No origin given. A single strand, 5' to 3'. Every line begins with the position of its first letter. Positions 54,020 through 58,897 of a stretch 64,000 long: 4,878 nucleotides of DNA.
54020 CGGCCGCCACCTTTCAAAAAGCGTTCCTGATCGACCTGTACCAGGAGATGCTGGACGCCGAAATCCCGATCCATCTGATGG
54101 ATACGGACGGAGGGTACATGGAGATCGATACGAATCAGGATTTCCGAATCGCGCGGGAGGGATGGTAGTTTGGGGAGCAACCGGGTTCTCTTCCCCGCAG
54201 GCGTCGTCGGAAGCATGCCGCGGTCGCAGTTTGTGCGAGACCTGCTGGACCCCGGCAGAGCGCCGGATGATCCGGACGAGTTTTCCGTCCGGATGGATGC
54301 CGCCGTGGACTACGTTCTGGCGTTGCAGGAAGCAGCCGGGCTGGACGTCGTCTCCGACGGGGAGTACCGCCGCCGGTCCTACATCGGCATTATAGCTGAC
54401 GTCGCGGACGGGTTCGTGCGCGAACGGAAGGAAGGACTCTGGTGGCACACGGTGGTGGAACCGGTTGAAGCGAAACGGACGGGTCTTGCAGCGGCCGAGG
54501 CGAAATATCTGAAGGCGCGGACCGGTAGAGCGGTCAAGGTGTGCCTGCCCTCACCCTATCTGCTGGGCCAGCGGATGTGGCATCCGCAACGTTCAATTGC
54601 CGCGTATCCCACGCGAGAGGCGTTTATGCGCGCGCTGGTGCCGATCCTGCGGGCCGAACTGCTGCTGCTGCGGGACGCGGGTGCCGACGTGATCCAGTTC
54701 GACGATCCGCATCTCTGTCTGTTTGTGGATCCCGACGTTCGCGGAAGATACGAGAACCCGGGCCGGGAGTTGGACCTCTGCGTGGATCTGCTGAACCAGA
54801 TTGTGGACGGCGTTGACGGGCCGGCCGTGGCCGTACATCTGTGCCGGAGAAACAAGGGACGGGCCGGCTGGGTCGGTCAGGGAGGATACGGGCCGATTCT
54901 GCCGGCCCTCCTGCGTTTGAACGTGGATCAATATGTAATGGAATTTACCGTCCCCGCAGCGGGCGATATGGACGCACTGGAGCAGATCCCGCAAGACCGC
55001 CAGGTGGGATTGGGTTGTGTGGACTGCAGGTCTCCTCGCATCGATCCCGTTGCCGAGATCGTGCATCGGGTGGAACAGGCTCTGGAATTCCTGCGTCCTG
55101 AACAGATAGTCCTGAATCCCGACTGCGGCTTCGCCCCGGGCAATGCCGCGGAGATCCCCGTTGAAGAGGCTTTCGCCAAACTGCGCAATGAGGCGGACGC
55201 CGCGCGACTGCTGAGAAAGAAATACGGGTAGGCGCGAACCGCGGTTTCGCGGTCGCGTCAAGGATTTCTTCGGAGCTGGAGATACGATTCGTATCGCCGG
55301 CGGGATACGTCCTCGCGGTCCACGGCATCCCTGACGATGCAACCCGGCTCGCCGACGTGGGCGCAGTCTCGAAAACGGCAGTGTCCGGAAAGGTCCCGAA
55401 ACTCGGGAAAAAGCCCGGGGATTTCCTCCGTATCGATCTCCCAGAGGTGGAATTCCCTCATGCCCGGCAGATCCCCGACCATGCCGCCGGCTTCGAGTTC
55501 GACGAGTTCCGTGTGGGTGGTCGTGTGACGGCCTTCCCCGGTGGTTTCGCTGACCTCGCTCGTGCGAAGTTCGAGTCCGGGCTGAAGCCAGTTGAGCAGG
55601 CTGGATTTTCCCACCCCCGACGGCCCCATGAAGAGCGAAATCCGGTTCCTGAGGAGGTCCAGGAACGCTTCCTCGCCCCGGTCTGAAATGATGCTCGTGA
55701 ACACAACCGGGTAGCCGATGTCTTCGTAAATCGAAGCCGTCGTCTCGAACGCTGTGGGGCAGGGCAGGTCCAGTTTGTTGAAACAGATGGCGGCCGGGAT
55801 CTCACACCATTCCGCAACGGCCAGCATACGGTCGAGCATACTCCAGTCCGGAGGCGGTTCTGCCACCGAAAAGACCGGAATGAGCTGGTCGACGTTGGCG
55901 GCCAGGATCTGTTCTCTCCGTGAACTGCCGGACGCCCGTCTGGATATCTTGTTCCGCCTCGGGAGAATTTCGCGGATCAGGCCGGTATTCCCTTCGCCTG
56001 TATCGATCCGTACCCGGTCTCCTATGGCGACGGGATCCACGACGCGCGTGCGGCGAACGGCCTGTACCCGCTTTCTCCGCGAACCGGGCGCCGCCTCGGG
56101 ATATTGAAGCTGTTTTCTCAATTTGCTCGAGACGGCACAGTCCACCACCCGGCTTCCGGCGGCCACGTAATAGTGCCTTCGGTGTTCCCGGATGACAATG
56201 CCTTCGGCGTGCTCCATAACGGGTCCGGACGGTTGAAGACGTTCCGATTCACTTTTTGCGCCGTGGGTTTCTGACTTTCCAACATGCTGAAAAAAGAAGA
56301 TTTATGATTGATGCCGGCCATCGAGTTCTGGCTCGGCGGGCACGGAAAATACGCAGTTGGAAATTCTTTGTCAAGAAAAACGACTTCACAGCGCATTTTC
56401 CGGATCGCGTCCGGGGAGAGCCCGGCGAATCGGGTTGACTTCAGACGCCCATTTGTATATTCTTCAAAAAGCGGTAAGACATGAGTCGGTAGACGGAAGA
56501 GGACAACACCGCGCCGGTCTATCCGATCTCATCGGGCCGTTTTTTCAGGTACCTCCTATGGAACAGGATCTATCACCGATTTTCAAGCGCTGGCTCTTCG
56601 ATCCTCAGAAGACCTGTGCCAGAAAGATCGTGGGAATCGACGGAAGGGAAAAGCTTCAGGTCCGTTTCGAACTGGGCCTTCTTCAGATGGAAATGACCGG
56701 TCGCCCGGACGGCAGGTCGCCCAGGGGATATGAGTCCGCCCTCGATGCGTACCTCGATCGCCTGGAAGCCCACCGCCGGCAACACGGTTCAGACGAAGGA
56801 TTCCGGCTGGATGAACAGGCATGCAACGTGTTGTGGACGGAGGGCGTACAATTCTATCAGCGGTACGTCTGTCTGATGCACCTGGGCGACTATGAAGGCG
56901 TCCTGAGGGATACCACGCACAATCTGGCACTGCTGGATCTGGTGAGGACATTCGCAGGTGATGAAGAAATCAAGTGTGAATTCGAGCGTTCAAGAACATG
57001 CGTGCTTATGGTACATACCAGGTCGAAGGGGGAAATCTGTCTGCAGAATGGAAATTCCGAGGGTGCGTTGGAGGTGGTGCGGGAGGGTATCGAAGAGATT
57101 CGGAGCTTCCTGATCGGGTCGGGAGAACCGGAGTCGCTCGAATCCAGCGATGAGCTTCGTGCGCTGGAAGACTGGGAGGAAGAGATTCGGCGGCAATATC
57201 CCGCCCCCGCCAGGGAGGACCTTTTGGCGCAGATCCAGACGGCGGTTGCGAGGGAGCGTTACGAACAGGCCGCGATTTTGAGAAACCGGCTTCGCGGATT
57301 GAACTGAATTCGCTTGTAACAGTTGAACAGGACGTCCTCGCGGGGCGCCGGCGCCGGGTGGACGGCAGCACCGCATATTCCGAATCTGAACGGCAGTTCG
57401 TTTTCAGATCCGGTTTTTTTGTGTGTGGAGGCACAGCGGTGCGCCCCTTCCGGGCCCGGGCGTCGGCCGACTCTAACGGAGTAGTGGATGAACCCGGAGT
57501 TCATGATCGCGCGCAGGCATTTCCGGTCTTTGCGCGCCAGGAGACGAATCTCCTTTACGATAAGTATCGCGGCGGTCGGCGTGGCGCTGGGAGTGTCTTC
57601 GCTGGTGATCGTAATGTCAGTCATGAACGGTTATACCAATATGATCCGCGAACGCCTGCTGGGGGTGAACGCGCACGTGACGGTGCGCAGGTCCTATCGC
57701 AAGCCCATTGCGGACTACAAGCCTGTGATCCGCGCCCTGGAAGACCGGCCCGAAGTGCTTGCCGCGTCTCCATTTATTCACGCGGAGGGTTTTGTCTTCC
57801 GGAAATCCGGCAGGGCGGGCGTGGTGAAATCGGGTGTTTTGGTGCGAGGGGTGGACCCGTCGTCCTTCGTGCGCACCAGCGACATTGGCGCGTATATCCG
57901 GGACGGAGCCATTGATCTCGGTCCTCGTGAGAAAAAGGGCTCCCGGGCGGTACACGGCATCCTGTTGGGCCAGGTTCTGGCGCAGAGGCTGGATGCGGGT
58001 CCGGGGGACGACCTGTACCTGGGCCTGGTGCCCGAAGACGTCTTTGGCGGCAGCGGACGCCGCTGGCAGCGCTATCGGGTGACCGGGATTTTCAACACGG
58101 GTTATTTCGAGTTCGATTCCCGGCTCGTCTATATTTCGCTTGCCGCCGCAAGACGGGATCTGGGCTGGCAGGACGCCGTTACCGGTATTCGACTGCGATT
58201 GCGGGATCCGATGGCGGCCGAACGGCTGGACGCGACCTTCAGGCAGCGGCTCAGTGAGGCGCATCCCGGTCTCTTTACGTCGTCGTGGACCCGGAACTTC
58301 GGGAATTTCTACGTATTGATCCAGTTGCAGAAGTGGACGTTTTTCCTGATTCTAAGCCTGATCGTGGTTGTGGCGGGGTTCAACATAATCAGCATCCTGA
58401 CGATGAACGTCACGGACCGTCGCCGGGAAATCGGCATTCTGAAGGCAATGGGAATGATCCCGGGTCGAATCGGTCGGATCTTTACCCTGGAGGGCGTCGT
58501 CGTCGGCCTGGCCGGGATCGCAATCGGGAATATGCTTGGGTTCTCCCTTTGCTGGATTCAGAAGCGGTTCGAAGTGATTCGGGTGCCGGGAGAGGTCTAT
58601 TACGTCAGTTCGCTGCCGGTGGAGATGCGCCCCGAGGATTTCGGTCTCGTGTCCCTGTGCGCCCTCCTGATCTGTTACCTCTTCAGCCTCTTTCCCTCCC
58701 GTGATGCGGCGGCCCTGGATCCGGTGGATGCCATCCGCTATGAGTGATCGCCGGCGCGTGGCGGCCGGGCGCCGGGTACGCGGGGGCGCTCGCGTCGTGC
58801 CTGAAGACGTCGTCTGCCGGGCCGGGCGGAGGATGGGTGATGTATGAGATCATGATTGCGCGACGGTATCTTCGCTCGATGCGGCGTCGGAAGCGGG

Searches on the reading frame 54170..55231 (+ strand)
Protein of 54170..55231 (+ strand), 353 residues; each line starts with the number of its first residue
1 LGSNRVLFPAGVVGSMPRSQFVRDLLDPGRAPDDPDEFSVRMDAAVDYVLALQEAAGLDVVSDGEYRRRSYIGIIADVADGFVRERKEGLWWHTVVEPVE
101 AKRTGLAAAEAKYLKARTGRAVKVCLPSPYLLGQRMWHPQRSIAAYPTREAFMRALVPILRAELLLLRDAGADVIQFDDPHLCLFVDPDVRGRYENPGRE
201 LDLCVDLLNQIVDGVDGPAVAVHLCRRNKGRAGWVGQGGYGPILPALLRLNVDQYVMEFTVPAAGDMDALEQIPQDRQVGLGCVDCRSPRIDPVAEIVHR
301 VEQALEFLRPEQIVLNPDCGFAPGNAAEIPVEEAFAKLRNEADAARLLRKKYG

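Call 61: search_protein_families(library=pfam, proteins=[window:54170-55231:+], max_evalue=0.0001)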
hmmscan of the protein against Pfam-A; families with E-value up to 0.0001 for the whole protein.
window:54170-55231:+ (353 aa): 1 family
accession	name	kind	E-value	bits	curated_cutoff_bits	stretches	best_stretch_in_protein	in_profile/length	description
PF01717.24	Meth_synt_2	-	5.1e-28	98.7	21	1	8-346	1-323/324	Cobalamin-independent synthase, Catalytic domain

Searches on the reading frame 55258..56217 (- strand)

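Call 61: search_protein_families(library=pfam, proteins=[window:55258-56217:-], max_evalue=0.0001)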
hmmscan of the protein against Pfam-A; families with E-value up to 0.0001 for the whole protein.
window:55258-56217:- (319 aa): 1 family
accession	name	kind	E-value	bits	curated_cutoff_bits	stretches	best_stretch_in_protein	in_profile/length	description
PF03193.22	RsgA_GTPase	-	1.3e-52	178.6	30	1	84-259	1-174/174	RsgA GTPase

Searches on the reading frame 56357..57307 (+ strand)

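Call 61: search_protein_families(library=pfam, proteins=[window:56357-57307:+], max_evalue=0.0001)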
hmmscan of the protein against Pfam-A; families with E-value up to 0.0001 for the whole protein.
window:56357-57307:+ (316 aa): 1 family
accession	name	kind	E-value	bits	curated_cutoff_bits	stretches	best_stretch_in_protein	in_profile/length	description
PF02151.25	UVR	-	3.4e-05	23.9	21.5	1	288-315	6-33/36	UvrB/uvrC motif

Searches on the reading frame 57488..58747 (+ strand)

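Call 61: search_protein_families(library=pfam, proteins=[window:57488-58747:+], max_evalue=0.0001)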
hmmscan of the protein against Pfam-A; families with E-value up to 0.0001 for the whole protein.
window:57488-58747:+ (419 aa): 2 families
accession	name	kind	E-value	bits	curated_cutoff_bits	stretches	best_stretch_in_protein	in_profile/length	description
PF12704.14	MacB_PCD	-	1.5e-19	71.5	27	1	27-252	3-205/207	MacB-like periplasmic core domain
PF02687.27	FtsX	-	8.9e-19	68.2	25.5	1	287-410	2-118/120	FtsX-like permease C-terminal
